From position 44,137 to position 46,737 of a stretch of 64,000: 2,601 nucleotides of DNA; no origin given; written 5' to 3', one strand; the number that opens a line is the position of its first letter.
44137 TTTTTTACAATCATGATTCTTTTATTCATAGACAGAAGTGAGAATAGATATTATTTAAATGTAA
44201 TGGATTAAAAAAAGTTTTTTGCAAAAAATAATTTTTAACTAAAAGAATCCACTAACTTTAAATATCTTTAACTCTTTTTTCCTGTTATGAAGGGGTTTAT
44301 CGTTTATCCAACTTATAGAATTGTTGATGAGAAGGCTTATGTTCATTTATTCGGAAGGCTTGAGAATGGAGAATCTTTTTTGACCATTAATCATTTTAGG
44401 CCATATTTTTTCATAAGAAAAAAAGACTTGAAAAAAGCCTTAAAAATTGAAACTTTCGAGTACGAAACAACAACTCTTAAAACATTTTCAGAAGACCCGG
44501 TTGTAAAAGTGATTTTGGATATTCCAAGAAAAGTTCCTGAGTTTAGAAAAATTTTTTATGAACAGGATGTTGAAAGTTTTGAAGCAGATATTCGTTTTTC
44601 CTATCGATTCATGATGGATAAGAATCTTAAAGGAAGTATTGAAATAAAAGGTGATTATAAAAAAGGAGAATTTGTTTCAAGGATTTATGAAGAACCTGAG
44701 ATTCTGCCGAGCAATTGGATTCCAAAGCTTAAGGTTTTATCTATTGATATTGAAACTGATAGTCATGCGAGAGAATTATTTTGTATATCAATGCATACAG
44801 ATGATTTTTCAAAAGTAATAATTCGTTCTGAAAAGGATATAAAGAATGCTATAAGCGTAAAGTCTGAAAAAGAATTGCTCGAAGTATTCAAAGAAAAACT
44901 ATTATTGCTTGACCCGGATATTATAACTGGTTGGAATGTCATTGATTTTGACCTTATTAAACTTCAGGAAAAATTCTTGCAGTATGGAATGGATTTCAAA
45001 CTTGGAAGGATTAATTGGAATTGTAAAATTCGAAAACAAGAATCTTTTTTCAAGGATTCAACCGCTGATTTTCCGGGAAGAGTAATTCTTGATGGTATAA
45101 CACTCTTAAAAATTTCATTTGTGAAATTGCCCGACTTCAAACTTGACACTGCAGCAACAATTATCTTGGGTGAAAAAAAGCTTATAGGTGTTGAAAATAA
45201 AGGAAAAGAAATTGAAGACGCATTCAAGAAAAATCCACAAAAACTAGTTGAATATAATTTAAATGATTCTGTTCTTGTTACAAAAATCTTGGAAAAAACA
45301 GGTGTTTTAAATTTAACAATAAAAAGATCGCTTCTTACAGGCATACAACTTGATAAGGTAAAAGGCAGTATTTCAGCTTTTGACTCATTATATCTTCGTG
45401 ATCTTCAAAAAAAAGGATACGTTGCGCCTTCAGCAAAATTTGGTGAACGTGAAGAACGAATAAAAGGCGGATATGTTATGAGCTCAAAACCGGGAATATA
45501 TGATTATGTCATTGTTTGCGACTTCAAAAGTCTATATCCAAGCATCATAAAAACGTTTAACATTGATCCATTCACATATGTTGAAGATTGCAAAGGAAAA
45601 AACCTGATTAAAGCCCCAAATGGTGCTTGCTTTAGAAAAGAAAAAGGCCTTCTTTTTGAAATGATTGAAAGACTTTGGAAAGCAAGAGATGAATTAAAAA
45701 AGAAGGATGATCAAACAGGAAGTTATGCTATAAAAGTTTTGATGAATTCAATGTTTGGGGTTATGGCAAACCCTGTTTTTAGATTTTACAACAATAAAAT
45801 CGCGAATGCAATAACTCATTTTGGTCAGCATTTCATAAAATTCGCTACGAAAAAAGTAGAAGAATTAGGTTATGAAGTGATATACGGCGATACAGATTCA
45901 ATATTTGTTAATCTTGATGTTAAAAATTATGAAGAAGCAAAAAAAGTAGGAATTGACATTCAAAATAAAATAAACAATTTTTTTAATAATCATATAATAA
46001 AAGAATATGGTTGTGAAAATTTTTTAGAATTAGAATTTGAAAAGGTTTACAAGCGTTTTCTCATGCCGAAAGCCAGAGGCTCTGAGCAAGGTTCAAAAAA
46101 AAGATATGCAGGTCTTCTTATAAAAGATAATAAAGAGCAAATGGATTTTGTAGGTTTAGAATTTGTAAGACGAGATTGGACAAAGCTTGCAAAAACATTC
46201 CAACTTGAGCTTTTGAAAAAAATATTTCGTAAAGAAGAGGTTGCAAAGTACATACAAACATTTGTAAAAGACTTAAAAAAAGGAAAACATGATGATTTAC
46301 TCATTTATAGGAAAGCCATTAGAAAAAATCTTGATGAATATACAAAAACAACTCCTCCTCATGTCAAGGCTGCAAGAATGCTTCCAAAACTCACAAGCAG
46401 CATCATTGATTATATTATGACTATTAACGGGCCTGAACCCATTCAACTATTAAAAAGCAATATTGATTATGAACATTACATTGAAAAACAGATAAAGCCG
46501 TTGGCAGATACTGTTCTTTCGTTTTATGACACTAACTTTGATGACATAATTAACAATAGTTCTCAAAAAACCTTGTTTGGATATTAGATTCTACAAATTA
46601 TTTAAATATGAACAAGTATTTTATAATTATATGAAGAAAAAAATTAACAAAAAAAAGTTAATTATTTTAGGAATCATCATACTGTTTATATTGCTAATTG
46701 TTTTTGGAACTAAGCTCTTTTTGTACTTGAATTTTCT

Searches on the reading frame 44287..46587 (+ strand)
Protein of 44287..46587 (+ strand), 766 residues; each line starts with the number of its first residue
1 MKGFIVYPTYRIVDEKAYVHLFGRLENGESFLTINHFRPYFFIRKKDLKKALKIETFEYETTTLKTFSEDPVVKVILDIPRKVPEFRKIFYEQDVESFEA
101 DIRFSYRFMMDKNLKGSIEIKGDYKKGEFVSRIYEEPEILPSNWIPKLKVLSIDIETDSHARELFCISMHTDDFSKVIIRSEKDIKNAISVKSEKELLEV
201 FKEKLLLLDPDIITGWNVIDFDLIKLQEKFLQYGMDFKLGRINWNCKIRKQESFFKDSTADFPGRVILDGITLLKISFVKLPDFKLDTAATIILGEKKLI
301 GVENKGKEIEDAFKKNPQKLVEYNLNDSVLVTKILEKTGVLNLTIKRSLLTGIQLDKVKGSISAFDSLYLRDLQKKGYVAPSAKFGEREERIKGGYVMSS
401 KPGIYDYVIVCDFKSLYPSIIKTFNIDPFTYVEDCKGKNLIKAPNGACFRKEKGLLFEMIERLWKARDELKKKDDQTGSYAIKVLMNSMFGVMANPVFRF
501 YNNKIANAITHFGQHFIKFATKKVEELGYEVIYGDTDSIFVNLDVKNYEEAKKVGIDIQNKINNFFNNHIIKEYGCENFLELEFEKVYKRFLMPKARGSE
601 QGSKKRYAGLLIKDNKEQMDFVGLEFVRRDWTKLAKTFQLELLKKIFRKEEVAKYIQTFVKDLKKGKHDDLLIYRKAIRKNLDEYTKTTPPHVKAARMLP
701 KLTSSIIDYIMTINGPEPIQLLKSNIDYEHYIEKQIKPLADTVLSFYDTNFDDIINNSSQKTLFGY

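Call 18: find_encoding_contigs(protein=window:44287-46587:+, flank=10000, max_places=2)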
Protein window:44287-46587:+ (766 aa): 6 contigs read that carry it; 2 places shown.
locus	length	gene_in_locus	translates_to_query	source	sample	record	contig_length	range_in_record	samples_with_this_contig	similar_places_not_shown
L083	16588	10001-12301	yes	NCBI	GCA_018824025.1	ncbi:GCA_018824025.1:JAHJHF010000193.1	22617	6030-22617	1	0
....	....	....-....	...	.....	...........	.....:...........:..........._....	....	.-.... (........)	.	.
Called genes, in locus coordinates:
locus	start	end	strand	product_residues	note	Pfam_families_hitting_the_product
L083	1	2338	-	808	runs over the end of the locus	PF00133:tRNA-synt_1, PF01406:tRNA-synt_1e (faint), PF09334:tRNA-synt_1g, PF08264:Anticodon_1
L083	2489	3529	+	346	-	-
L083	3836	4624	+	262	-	PF01479:S4 (weak), PF00849:PseudoU_synth_2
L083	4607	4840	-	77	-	-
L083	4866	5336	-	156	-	-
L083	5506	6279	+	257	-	PF01135:PCMT (weak), PF08704:GCD14, PF00398:RrnaAD (weak), PF05175:MTS (weak), PF01189:Methyltr_RsmB-F (weak), PF08241:Methyltransf_11 (weak), PF13649:Methyltransf_25, PF13847:Methyltransf_31, +1 more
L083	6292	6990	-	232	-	PF07314:Lit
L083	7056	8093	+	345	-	PF00932:LTD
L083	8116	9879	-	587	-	PF02463:SMC_N (weak), PF13476:AAA_23 (faint), PF00005:ABC_tran, PF13175:AAA_15 (faint), PF13304:AAA_21 (faint), PF00005:ABC_tran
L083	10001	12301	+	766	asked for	PF03104:DNA_pol_B_exo1, PF00136:DNA_pol_B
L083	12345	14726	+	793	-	PF01674:Lipase_2 (faint), PF07819:PGAP1 (weak), PF00561:Abhydrolase_1, PF02089:Palm_thioest (weak), PF02450:LCAT (weak), PF06028:DUF915 (weak)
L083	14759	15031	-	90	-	-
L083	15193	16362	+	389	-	PF00493:MCM, PF01078:Mg_chelatase (faint), PF07726:AAA_3 (weak), PF07728:AAA_5 (faint), PF17855:MCM_lid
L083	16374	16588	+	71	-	PF03091:CutA1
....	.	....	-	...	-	?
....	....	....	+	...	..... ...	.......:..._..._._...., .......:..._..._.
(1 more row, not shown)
